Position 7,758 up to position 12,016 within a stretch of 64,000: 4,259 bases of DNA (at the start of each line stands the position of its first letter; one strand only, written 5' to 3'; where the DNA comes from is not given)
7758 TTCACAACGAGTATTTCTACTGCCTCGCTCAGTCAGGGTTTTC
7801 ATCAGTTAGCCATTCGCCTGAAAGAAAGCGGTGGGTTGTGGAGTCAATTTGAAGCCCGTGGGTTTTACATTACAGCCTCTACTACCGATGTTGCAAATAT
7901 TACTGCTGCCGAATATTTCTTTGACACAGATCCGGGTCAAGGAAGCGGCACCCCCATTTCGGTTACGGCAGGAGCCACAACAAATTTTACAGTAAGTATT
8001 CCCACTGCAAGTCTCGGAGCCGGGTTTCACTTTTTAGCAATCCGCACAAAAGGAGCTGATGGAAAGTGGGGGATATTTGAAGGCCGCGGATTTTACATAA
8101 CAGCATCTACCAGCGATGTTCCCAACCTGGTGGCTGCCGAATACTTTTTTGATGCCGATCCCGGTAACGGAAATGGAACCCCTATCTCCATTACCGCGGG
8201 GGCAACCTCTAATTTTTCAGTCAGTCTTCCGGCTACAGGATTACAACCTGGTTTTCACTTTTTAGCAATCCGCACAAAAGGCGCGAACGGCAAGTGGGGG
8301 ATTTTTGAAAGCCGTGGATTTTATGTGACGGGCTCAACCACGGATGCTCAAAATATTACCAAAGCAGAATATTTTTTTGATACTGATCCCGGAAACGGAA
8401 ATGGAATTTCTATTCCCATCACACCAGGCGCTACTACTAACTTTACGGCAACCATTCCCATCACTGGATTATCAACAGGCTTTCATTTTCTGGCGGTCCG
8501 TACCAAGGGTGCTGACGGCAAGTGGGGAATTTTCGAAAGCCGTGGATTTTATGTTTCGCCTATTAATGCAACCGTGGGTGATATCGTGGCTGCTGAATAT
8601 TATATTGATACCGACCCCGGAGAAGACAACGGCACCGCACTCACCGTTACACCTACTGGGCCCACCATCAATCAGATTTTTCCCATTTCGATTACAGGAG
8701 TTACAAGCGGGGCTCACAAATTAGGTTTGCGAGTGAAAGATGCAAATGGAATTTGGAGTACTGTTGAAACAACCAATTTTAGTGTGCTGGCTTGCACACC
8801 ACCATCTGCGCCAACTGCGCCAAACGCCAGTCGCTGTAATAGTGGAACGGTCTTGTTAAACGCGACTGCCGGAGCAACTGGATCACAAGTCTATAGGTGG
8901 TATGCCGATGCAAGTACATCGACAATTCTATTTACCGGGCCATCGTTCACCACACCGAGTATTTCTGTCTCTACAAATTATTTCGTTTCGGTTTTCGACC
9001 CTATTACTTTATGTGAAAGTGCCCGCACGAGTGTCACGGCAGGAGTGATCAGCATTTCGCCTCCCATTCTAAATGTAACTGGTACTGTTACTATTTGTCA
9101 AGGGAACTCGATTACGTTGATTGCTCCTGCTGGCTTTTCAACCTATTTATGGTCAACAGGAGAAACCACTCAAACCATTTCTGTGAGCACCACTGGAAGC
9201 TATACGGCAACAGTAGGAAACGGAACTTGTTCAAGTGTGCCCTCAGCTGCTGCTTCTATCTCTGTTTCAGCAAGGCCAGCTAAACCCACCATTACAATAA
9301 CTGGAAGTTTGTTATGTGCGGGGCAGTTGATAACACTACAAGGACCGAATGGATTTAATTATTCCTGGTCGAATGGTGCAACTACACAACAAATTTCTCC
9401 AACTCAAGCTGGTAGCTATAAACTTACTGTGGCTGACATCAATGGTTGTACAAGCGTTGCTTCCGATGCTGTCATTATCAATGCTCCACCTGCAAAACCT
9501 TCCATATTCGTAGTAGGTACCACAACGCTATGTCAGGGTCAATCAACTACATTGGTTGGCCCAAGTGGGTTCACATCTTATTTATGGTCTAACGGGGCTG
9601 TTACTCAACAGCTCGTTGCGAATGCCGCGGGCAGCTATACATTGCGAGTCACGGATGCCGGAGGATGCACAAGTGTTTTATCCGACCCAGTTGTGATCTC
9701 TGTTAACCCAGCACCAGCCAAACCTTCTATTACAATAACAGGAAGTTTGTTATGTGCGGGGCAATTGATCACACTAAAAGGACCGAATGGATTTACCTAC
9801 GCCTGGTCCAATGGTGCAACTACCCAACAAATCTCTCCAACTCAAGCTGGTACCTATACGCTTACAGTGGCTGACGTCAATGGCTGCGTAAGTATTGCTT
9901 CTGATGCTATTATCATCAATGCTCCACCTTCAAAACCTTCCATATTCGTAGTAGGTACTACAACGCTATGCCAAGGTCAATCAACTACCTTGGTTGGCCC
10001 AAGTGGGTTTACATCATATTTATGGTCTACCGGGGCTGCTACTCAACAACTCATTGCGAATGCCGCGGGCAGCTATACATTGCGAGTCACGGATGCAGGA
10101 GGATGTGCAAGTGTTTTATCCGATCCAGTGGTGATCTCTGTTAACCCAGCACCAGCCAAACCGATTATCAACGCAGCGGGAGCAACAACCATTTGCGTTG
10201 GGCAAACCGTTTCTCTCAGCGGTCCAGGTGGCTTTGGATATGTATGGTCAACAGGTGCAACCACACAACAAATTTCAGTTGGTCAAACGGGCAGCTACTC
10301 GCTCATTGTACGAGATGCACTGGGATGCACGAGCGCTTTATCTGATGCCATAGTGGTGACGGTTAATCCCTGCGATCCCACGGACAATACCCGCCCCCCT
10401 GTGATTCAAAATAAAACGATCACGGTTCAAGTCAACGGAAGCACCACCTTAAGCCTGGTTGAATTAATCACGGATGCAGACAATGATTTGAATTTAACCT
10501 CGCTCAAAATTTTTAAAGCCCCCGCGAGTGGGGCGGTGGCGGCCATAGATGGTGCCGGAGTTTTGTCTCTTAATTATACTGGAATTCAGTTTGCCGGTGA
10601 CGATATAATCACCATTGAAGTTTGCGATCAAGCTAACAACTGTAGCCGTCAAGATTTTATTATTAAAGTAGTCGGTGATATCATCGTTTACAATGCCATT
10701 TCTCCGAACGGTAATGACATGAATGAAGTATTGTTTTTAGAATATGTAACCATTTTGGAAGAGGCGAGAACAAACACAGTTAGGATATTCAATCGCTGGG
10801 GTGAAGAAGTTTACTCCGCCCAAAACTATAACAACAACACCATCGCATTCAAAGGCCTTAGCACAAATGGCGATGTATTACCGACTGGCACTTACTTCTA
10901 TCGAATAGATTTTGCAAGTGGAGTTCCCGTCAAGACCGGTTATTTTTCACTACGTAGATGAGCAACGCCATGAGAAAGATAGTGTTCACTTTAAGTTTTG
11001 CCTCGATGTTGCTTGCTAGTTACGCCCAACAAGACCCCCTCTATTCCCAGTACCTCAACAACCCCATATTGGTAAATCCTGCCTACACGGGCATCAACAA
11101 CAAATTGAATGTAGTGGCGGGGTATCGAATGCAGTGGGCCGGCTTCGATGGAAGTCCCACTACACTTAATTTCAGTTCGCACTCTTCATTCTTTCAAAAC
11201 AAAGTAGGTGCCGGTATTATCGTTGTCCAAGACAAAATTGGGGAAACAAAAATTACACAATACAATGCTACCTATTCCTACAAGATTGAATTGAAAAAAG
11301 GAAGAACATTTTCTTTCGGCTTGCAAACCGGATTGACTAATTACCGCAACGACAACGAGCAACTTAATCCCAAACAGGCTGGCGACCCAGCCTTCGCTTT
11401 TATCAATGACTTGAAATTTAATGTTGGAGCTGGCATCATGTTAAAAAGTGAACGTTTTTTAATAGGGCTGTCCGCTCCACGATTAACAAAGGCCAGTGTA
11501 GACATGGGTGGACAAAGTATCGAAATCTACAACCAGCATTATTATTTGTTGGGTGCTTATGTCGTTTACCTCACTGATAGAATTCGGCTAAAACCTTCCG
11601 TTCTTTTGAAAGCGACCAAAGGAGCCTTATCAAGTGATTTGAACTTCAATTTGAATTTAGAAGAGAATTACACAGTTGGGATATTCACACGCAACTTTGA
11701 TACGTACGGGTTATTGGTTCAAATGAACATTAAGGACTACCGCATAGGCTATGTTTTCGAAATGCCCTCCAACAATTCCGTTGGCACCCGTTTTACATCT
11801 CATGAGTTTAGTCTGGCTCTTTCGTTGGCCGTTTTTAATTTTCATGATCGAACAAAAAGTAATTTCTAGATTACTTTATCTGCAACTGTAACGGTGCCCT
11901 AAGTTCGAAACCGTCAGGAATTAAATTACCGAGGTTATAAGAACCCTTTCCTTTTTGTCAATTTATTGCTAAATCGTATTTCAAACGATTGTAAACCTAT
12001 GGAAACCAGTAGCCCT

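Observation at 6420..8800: CTD-less beta-helix protein paired with five DTDPG modules on a T9SS stalk: possible scaffold-and-cargo adhesin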

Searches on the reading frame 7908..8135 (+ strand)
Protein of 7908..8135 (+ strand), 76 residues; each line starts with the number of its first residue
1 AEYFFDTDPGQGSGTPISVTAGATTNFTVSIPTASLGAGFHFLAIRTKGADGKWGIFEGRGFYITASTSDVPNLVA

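Call 17: find_related_loci(query=A2, collection=metagenome_contigs, flank=6000)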
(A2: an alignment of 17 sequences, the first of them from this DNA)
Query A2 (76 aa) in metagenome_contigs; peptide patterns used: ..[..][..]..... (x = any residue, [..] = any of these).
600 stretches matched a pattern (row limit reached: there are more); 570 encode a relative of the query (tblastn E <= 1e-3); the best 80 are kept; 80 distinct loci.
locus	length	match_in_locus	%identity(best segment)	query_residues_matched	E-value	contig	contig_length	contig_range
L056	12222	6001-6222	78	1-74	3e-37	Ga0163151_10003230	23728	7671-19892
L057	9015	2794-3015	78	1-74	3e-37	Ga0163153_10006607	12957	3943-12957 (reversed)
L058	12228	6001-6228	76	1-76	2e-36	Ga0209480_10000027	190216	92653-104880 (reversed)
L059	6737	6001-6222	77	1-74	2e-36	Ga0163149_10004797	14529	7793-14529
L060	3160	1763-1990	72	1-76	8e-35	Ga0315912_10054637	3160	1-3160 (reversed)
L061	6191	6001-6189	87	1-63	5e-34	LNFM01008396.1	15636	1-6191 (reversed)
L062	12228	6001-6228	71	1-76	1e-33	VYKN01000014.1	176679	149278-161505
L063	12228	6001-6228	66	1-76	1e-32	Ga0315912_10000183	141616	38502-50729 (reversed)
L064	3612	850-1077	63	1-76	5e-30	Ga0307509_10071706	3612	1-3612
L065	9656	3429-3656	68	1-76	1e-28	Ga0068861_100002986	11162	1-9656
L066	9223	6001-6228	64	1-76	1e-27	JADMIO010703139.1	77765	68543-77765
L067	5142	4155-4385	58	1-76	9e-27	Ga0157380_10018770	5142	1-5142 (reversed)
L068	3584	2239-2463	60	1-74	1e-26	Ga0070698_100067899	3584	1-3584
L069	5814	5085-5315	58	1-76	4e-26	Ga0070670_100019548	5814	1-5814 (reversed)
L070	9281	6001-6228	60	1-76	8e-25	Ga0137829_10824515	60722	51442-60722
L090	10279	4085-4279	52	1-65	6e-20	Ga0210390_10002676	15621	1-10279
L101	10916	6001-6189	55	2-64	5e-19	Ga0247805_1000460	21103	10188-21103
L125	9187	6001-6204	50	2-69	5e-17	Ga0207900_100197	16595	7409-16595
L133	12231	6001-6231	42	2-75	2e-16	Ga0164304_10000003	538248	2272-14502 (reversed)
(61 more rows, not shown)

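Call 18: search_protein_families(library=pfam, alignment_id=A2, max_evalue=1)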
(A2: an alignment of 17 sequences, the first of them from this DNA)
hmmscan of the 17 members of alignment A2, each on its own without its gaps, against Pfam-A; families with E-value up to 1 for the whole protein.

A. member 1, seq(76 aa): 0 families

B. families by the number of members that match (of 17 scanned): 4 families
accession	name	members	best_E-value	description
PF19077.6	Big_13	1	0.065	Bacterial Ig-like domain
PF16990.11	CBM_35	1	0.07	Carbohydrate binding module (family 35)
PF08447.18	PAS_3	1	0.097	PAS fold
PF07495.19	Y_Y_Y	1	0.26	Y_Y_Y domain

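Call 25: find_homologous_proteins(query=L090:2348-3847:+)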
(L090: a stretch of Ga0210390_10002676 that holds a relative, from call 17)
Query L090:2348-3847:+ (500 aa): 118 proteins with E <= 0.001 among 8000 candidates.
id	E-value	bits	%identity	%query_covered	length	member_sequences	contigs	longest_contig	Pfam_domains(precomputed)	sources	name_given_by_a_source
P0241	0.0e+0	1324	90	100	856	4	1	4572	PF05238.19,PF13573.13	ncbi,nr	ncbi:MAG TPA: SprB repeat-containing protein, partial [Bacteroidia bacterium]|nr:SprB repeat-contain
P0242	0.0e+0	1015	60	97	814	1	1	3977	PF13573.13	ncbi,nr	ncbi:MAG TPA: SprB repeat-containing protein, partial [Bacteroidia bacterium]|nr:SprB repeat-contain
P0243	8.2e-121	422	36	30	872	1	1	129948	PF07495.20,PF21868.4,PF18962.8,PF27503.1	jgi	jgi:hypothetical protein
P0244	6.2e-102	360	33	32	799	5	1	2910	PF07495.20,PF00404.25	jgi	jgi:hypothetical protein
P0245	1.1e-100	356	53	67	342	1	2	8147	-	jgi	jgi:hypothetical protein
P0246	9.1e-97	343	52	67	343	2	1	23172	-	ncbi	-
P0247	4.2e-94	334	37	29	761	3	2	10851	PF13585.13,PF19081.7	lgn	-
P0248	5.7e-94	334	50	52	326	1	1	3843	-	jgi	-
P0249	1.1e-92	329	50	68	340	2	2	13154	-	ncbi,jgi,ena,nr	ncbi:MAG TPA: hypothetical protein VNZ86_07055 [Bacteroidia bacterium]|jgi:hypothetical protein|nr:h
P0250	1.4e-92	329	50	67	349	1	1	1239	-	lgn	-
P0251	6.4e-92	327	45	30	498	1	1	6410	PF07495.20,PF18962.8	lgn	-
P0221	1.4e-88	316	37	29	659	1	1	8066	PF19077.7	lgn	-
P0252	3.1e-88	315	50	67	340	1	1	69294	-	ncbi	ncbi:MAG: hypothetical protein ACHQRM_08610 [Bacteroidia bacterium]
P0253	5.5e-88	314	50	67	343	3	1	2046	-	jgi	jgi:hypothetical protein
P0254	2.7e-85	305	37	28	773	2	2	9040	PF07495.20,PF21868.4,PF18962.8,PF19077.7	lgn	-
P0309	2.1e-36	144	34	64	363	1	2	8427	-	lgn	-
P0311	9.6e-35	138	37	29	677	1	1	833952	PF07495.20,PF21868.4,PF13585.13,PF17963.8,PF19081.7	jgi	jgi:gliding motility-associated-like protein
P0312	9.9e-35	138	33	67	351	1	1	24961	-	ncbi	-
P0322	8.4e-31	125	39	29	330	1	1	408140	PF18962.8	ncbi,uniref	ncbi:T9SS type A sorting domain-containing protein [Geojedonia litorea]|uniref:T9SS type A sorting d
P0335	6.2e-23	99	31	63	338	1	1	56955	-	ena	-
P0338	1.6e-20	91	31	68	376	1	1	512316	-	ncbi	-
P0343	3.3e-18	84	27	68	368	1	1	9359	-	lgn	-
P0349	1.6e-11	62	27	68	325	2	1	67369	-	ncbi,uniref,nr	ncbi:hypothetical protein [Aquiflexum lacus]|uniref:hypothetical protein n=1 Tax=Aquiflexum lacus Ta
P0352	6.4e-10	57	27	68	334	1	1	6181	-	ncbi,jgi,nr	ncbi:MAG: hypothetical protein LBL79_12040 [Prevotella sp.]|jgi:hypothetical protein|nr:hypothetical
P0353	6.8e-10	56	28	61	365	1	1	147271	-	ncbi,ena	-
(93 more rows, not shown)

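Call 39: predict_structure(alignment_id=A3)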
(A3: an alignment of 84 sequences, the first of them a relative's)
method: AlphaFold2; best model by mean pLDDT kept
length: 856 residues; sequences in the alignment: 84
mean_pLDDT: 79.1   pTM: 0.52
mean pLDDT of the five models: 79.1, 79.0, 77.4, 77.3, 76.8
residues with pLDDT >= 90: 394; 70-90: 283; 50-70: 30; < 50: 149
segments of 3 or more residues with pLDDT < 50: 414-418, 491-494, 568-572, 647-650, 726-856
pLDDT, mean of each block of 10 residues (from residue 1): 86 74 88 89 95 93 96 91 75 95 96 88 93 97 97 96 97 95 94 82 97 91 96 86 93 90 91 94 96 95 83 83 86 81 83 78 83 86 88 83 84 57 90 82 78 85 90 86 81 65 95 93 84 89 94 90 70 77 94 94 88 90 96 92 62 88 95 93 85 91 96 93 58 30 31 30 31 41 36 36 34 27 27 25 26 25
secondary structure, 60 per line:
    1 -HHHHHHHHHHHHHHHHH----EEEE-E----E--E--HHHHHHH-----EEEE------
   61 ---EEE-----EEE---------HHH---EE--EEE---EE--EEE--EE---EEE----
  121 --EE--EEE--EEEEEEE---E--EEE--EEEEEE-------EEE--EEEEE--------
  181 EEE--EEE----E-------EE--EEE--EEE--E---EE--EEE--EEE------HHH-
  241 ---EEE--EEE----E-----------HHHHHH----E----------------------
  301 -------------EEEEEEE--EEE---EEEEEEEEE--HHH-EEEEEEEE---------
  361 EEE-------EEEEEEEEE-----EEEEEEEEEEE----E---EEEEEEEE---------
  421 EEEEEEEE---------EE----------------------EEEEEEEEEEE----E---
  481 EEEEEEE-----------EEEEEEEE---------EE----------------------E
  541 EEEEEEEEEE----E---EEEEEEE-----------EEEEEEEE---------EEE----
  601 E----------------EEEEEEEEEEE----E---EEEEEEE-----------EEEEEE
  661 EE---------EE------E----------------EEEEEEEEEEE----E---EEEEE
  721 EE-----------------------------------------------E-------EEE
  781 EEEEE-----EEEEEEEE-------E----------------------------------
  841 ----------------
elements in order (helices of 4 or more, strands of 3 or more residues): H2-18 E23-26 H39-45 E51-54 E64-66 E72-74 E94-96 E104-106 E114-116 E127-129 E132-138 E145-147 E150-155 E163-165 E168-172 E181-183 E186-188 E205-207 E210-212 E223-225 E228-230 E244-246 E249-251 H268-273 E314-320 E323-325 E329-337 E344-351 E361-363 E371-379 E385-395 E404-411 E421-428 E462-472 E481-487 E499-506 E540-550 E559-565 E577-584 E594-596 E618-628 E637-643 E655-662 E697-707 E716-722 E778-785 E791-798

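Call 42: fold_search(model_id=the predicted structure, library=pdb)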
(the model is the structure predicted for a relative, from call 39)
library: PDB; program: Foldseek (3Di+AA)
matches with E <= 10: 1676; with E <= 0.001: 138
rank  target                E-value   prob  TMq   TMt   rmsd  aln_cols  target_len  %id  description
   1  6xi3                  2.1e-07  1.00  0.09  0.18  47.0       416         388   12  Crystal structure of tetra-tandem repeat in extending region of large adhesion protein (released 2020-10-14)
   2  2yn5_A                2.0e-06  1.00  0.10  0.24  33.6       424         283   11  Structural insight into the giant calcium-binding adhesin SiiE: implications for the adhesion of Salmonella enterica t (released 2013-04-03)
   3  6tpw                  2.1e-06  0.99  0.08  0.15  38.6       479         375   10  Crystal structures of FNIII domain one through four of the human leucocyte common antigen-related protein ( LAR) (released 2020-05-13)
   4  8coe_C                2.6e-06  1.00  0.11  0.14  22.8       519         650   11  complement C5 in complex with the LCP0195 nanobody (released 2024-01-03)
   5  2yn3_A                3.0e-06  1.00  0.09  0.22  31.8       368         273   12  Structural insight into the giant calcium-binding adhesin SiiE: implications for the adhesion of Salmonella enterica t (released 2013-04-03)
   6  2xwx_A                3.5e-06  1.00  0.09  0.18  23.8       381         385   10  Vibrio cholerae colonization factor GbpA crystal structure (released 2011-11-16)
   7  2yn3_C                5.4e-06  1.00  0.09  0.22  32.9       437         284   10  Structural insight into the giant calcium-binding adhesin SiiE: implications for the adhesion of Salmonella enterica t (released 2013-04-03)
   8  8gum_B                5.6e-06  1.00  0.08  0.16  21.3       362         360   14  Chitin-active AA10 LPMO (GbpA) from Vibrio campbellii (released 2023-06-21)
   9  9ef1_A                5.6e-06  0.92  0.10  0.11  35.9       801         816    9  Cryo-EM structure of Drosophila melanogaster insulin receptor (dmIR) bound with one DILP1, asymmetric conformation (released 2025-10-01)
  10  6rur_A                7.2e-06  0.99  0.10  0.12  23.6       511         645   11  Structure of the SCIN stabilized C3bBb convertase bound to properdin (released 2019-08-21)
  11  7tym_A                7.6e-06  0.95  0.09  0.10  36.3       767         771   10  Cryo-EM Structure of insulin receptor-related receptor (IRR) in active-state captured at pH 9. The 3D refinement was a (released 2023-02-15)
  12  2yn5_B                7.9e-06  1.00  0.09  0.21  35.5       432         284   11  Structural insight into the giant calcium-binding adhesin SiiE: implications for the adhesion of Salmonella enterica t (released 2013-04-03)
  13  7pg0_A                8.8e-06  0.97  0.09  0.10  36.5       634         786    8  Low resolution Cryo-EM structure of full-length insulin receptor bound to 3 insulin with visible ddm micelle, conf 1 (released 2022-02-02)
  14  7ad7_B                9.2e-06  1.00  0.11  0.13  23.9       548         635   12  Crystal structure of human complement C5 in complex with the K8 bovine knob domain peptide. (released 2021-03-10)
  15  2wii_A                9.2e-06  0.99  0.10  0.12  23.6       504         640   10  Complement C3b in complex with factor H domains 1-4 (released 2009-06-09)
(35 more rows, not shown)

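Call 51: search_protein_families(library=pfam, proteins=[P0245, P0309, P0338, P0349, P0352, P0353, P0343, P0335, P0312], max_evalue=1)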
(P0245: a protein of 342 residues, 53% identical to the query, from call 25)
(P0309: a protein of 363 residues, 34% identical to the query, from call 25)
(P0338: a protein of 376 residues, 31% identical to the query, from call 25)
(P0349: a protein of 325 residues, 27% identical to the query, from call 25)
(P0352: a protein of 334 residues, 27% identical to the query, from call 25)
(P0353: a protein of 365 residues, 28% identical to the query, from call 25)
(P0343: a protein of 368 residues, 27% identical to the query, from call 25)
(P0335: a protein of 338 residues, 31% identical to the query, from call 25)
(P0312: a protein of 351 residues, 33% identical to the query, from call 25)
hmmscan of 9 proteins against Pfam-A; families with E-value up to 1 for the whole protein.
P0245 (342 aa): 0 families

P0309 (363 aa): 0 families

P0338 (376 aa): 0 families

P0349 (325 aa): 1 family
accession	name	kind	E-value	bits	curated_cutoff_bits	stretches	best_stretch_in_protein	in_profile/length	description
PF20130.4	DUF6520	-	0.091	13.6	25.4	0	1-30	1-31/83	Family of unknown function (DUF6520)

P0352 (334 aa): 0 families

P0353 (365 aa): 0 families

P0343 (368 aa): 0 families

P0335 (338 aa): 0 families

P0312 (351 aa): 1 family
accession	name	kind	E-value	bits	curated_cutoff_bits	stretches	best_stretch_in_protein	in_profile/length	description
PF17702.6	DUF5548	-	0.14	12.4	25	1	56-156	67-158/177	Family of unknown function (DUF5548)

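Call 55: search_protein_families(library=pfam, proteins=[P0243, P0311, P0241], max_evalue=0.01)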
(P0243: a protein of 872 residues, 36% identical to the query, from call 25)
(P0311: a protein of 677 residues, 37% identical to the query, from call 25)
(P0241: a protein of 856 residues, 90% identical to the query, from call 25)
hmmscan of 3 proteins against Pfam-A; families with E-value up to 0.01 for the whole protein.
P0243 (872 aa): 4 families
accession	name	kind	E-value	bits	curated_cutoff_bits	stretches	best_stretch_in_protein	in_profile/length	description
PF07495.19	Y_Y_Y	-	2.8e-11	43.6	26.6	0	351-383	26-54/65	Y_Y_Y domain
PF18962.6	Por_Secre_tail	-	1e-09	39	27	1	803-865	1-71/75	Secretion system C-terminal sorting domain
PF16967.11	TcfC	-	5.6e-05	23.1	29.4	0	54-86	35-66/68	E-set like domain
PF21868.2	GbpA_D3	-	7.3e-05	23.4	27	0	577-620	51-94/97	GlcNAc-binding protein A, third domain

P0311 (677 aa): 5 families
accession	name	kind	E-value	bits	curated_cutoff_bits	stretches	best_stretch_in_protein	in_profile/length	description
PF19081.6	Ig_7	-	3.7e-28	98.1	27.3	2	326-407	5-84/84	Ig-like domain CHU_C associated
PF13585.12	CHU_C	-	3.3e-23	82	27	1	587-673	3-84/86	CHU_C Type IX secretion signal domain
PF07495.19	Y_Y_Y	-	4.2e-07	30.2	26.6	0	123-154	23-54/65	Y_Y_Y domain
PF17963.7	Big_9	-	4e-06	28.1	23.6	1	488-579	1-88/89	Bacterial Ig domain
PF21868.2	GbpA_D3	-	0.0022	18.7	27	0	199-230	54-85/97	GlcNAc-binding protein A, third domain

P0241 (856 aa): 3 families
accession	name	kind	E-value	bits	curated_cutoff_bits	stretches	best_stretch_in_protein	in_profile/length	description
PF13573.12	SprB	-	3.1e-14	52.8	28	2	730-763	1-34/37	SprB repeat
PF05238.18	CENP-N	-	1.9e-05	24.6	25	0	519-580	222-283/410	Kinetochore protein CHL4 like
PF21085.3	CusS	-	4.5e-05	24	24.1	0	612-649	69-105/160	CusS sensor domain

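Call 80: find_encoding_contigs(protein=P0349, flank=5000, max_places=2)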
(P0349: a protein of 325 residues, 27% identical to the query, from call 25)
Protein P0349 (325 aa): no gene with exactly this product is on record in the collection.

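Call 81: find_encoding_contigs(protein=P0322, flank=4000, max_places=2)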
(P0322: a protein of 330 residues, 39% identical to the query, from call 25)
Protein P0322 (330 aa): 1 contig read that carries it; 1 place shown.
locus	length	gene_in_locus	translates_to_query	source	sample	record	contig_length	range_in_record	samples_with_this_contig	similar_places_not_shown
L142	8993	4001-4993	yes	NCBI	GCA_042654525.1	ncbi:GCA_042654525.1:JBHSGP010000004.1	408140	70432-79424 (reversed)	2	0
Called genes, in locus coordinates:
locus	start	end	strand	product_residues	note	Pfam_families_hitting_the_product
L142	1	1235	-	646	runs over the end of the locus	PF02518:HATPase_c, PF00204:DNA_gyraseB, PF01751:Toprim, PF00986:DNA_gyraseB_C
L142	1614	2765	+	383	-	PF12833:HTH_18, PF00165:HTH_AraC (weak)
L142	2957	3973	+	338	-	-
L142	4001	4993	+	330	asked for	PF18962:Por_Secre_tail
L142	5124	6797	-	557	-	PF13522:GATase_6, PF13537:GATase_7, PF12481:DUF3700, PF00733:Asn_synthase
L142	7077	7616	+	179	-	PF11138:DUF2911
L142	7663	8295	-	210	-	PF04055:Radical_SAM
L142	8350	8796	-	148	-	PF01042:Ribonuc_L-PSP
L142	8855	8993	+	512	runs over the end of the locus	PF01935:DUF87, PF05872:HerA_C, PF12846:AAA_10 (faint), PF13401:AAA_22 (faint)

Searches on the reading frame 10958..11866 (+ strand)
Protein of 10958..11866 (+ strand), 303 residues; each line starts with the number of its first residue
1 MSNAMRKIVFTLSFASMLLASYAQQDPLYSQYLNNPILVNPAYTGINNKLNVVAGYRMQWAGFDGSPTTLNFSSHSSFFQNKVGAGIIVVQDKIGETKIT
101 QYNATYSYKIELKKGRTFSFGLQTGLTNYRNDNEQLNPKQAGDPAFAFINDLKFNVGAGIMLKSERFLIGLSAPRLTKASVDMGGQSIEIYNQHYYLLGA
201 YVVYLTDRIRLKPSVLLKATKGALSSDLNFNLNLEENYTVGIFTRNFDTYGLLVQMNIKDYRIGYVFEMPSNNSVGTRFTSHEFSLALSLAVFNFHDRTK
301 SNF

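Call 3: search_protein_families(library=pfam, proteins=[window:10958-11866:+], max_evalue=0.01)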
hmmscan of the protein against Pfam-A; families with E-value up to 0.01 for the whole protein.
window:10958-11866:+ (303 aa): 2 families
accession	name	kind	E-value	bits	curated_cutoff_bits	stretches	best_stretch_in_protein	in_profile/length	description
PF11751.14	PorP_SprF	-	3.2e-65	220.8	22.3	1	22-287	2-272/273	Type IX secretion system membrane protein PorP/SprF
PF13729.12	TraF_2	-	0.0014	18.3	25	1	98-203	137-234/264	F plasmid transfer operon, TraF, protein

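Call 4: search_protein_families(library=ncbifam, proteins=[window:10958-11866:+], max_evalue=0.01)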
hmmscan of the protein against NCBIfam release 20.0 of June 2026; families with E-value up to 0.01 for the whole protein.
window:10958-11866:+ (303 aa): 1 family
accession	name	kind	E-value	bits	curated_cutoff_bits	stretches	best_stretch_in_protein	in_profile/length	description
TIGR03519.1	T9SS_PorP_fam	subfamily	1.3e-68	231.6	90.55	1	6-288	2-290/292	PorP/SprF family type IX secretion system membrane protein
